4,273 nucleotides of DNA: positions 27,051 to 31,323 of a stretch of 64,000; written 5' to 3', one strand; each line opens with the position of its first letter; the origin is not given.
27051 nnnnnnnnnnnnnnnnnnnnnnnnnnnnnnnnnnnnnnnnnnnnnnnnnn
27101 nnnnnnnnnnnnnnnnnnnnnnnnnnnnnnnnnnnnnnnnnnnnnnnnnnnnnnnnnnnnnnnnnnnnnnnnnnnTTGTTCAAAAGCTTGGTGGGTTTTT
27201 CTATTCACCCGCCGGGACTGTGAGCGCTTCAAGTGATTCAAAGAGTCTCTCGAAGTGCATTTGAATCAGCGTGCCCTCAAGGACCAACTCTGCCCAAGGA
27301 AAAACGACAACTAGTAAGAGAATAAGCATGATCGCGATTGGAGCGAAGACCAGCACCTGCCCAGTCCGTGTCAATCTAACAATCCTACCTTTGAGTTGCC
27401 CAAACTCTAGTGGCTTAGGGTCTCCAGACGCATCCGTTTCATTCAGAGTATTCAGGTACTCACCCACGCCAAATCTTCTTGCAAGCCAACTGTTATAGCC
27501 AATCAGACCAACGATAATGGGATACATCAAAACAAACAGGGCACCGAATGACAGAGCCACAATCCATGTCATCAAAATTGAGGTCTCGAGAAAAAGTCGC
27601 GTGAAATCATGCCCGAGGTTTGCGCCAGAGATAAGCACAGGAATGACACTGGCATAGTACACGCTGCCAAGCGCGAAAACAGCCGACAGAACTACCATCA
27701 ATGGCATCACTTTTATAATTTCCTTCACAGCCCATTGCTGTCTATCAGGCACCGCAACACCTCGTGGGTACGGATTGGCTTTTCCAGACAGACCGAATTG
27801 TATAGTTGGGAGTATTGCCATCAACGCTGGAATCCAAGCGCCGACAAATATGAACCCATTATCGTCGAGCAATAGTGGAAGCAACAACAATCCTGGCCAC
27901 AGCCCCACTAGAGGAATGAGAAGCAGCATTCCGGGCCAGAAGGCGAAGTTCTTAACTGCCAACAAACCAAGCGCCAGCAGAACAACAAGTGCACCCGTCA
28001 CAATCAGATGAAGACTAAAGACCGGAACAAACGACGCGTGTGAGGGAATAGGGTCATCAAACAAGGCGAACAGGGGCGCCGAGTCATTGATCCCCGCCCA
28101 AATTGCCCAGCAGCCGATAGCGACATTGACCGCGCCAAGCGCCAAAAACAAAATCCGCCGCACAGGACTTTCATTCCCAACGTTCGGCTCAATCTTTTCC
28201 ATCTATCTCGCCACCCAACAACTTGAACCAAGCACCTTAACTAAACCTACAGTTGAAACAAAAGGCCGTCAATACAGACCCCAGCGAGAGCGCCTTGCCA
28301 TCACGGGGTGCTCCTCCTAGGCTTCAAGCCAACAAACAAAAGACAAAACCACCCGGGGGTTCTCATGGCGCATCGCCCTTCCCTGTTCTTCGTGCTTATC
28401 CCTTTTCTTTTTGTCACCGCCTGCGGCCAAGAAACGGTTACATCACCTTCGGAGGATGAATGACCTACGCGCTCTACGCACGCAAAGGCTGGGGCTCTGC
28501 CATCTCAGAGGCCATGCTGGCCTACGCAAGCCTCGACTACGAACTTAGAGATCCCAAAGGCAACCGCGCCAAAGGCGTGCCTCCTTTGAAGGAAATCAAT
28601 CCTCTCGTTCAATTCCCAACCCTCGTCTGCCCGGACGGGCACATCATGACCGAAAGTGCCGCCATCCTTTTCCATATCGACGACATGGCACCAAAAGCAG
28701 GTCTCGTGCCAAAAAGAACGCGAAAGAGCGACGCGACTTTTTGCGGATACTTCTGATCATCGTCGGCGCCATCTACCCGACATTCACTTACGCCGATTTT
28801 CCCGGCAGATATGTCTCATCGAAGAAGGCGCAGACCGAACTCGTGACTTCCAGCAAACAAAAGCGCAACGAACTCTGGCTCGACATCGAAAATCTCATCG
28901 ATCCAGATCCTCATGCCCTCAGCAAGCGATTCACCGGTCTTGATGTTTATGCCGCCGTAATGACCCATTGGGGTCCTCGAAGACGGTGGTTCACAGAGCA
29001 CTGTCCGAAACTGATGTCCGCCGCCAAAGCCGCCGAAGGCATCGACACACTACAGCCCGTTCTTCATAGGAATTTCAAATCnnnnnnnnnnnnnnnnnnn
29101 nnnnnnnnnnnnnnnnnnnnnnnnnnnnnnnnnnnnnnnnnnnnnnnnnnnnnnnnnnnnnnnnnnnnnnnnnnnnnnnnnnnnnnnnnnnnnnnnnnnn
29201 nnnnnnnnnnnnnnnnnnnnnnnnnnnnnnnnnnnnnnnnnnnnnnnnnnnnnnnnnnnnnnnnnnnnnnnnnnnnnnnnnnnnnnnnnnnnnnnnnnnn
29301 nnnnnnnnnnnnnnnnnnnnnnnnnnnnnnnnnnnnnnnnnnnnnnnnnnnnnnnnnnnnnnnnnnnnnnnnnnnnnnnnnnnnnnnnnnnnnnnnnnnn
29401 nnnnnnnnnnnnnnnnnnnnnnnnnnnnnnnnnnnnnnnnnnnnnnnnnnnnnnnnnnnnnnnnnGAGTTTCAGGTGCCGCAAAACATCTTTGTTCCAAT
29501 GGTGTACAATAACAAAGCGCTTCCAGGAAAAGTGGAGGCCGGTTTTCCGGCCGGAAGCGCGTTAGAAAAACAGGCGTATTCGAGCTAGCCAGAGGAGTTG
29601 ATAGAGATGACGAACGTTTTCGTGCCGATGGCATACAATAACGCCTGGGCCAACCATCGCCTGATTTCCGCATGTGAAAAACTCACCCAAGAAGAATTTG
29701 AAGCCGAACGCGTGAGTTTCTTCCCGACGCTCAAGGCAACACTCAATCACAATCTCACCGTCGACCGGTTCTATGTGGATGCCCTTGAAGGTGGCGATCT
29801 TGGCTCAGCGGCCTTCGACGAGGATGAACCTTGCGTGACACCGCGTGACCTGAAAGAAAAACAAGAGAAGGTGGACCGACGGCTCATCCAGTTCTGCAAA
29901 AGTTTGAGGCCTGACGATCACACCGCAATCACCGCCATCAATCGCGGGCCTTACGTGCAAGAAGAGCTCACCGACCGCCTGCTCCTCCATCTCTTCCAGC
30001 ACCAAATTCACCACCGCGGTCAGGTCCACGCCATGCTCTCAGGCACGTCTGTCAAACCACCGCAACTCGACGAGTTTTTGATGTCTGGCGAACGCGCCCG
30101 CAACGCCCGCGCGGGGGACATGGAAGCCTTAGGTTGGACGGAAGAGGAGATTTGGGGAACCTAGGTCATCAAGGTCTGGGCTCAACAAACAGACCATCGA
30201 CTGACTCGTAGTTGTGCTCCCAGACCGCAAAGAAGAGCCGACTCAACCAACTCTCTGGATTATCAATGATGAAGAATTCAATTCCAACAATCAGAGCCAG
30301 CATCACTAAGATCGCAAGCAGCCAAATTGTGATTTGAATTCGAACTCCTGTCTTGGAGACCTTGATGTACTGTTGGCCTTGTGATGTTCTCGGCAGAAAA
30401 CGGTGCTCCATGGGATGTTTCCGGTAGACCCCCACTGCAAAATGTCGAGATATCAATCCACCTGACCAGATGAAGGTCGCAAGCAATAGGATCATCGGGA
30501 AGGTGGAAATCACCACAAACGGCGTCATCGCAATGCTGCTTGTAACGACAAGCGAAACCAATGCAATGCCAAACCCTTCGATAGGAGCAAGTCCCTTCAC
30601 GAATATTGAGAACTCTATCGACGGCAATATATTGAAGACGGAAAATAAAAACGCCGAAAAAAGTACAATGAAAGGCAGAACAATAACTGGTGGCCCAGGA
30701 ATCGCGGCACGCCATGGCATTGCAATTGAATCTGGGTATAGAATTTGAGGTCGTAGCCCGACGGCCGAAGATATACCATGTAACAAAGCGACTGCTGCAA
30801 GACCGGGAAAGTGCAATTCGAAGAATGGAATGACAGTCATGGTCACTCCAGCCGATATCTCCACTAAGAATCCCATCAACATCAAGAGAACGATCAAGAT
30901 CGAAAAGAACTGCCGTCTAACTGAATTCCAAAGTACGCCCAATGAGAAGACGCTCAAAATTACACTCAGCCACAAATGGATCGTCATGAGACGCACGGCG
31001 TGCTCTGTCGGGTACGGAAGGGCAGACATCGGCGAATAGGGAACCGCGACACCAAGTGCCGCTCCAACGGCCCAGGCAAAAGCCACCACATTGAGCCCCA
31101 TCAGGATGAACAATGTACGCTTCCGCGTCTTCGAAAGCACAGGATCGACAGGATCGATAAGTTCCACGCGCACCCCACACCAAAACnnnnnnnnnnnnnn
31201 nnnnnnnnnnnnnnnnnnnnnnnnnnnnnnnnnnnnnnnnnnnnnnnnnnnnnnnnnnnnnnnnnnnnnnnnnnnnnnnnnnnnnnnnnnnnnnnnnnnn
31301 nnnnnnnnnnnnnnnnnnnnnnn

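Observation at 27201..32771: Lower-GC accessory island between argG and the AKR gene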

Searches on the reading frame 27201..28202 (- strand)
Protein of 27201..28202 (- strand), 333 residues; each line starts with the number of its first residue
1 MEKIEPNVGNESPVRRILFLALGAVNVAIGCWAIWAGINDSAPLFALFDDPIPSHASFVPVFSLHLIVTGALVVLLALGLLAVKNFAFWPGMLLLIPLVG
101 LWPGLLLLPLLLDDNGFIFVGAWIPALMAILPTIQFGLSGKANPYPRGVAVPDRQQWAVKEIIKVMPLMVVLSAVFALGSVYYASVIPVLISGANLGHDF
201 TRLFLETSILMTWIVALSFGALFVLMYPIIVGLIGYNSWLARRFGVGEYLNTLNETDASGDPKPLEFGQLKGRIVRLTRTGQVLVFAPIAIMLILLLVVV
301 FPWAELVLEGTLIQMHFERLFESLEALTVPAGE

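Call 4: search_protein_families(library=pfam, proteins=[window:27201-28202:-], max_evalue=0.01)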
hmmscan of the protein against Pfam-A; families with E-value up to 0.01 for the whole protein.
window:27201-28202:- (333 aa): 0 families

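Call 36: search_protein_representatives(alignment_id=A2)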
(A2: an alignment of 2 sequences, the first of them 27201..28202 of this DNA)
Query: 2 sequences, 352 profile positions. Proteins with E-value up to 0.001 (for the whole library): 2; up to 1e-10: 2; up to 1e-30: 2. The best 2 are listed.
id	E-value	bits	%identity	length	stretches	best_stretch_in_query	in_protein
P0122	2.5e-171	586.0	-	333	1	4-352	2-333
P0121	2.4e-169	579.5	-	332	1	4-352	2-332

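Call 45: predict_structure(alignment_id=A2)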
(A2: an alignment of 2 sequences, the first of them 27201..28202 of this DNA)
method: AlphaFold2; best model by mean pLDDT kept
length: 333 residues; sequences in the alignment: 2
mean_pLDDT: 43.3   pTM: 0.30
mean pLDDT of the five models: 43.3, 42.0, 41.2, 40.3, 38.5
residues with pLDDT >= 90: 0; 70-90: 0; 50-70: 47; < 50: 286
segments of 3 or more residues with pLDDT < 50: 1-221, 235-238, 240-242, 274-292, 301-310, 312-315, 326-333
pLDDT, mean of each block of 10 residues (from residue 1): 37 44 44 42 33 36 43 44 38 39 36 31 35 37 34 38 41 43 41 45 46 47 50 49 51 62 57 48 47 50 47 48 48 44
secondary structure, 60 per line:
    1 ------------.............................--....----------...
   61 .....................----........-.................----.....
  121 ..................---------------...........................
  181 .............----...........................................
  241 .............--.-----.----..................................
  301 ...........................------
elements in order: H13-41 H44-47 H58-81 H86-93 H95-111 H116-138 H154-193 H198-253 H267-327

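Call 52: search_protein_families(library=ncbifam, proteins=[window:27201-28202:-], max_evalue=0.001)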
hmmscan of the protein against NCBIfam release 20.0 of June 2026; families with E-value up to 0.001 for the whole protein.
window:27201-28202:- (333 aa): 0 families

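Call 60: search_protein_families(library=padloc, proteins=[window:27201-28202:-], max_evalue=0.001)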
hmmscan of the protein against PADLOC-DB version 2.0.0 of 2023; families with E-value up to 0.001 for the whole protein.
window:27201-28202:- (333 aa): 0 families

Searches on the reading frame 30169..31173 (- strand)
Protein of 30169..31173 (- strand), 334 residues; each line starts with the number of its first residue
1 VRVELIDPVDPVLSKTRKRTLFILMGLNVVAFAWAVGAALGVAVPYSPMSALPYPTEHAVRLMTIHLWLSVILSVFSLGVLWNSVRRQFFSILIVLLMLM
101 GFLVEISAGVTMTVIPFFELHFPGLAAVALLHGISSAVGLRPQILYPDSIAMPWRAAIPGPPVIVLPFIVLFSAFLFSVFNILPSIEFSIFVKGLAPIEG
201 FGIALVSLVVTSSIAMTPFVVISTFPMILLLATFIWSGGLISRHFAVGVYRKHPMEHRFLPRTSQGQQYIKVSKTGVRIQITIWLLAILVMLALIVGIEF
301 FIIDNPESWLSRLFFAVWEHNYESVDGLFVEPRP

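Call 4: search_protein_families(library=pfam, proteins=[window:30169-31173:-], max_evalue=0.01)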
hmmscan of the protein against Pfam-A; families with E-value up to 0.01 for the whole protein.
window:30169-31173:- (334 aa): 0 families

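Call 26: find_homologous_proteins(query=window:30169-31173:-, max_evalue=0.001)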
Query window:30169-31173:- (334 aa): 1 proteins with E <= 0.001 among 8000 candidates.
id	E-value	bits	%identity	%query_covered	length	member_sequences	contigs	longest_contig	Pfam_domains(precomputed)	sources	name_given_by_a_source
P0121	3.0e-207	706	100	99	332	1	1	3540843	-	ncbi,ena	-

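Call 52: search_protein_families(library=ncbifam, proteins=[window:30169-31173:-], max_evalue=0.001)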
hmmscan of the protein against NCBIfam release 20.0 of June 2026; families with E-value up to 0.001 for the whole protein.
window:30169-31173:- (334 aa): 0 families

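Call 60: search_protein_families(library=padloc, proteins=[window:30169-31173:-], max_evalue=0.001)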
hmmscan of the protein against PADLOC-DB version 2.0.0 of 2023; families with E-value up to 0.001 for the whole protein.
window:30169-31173:- (334 aa): 0 families
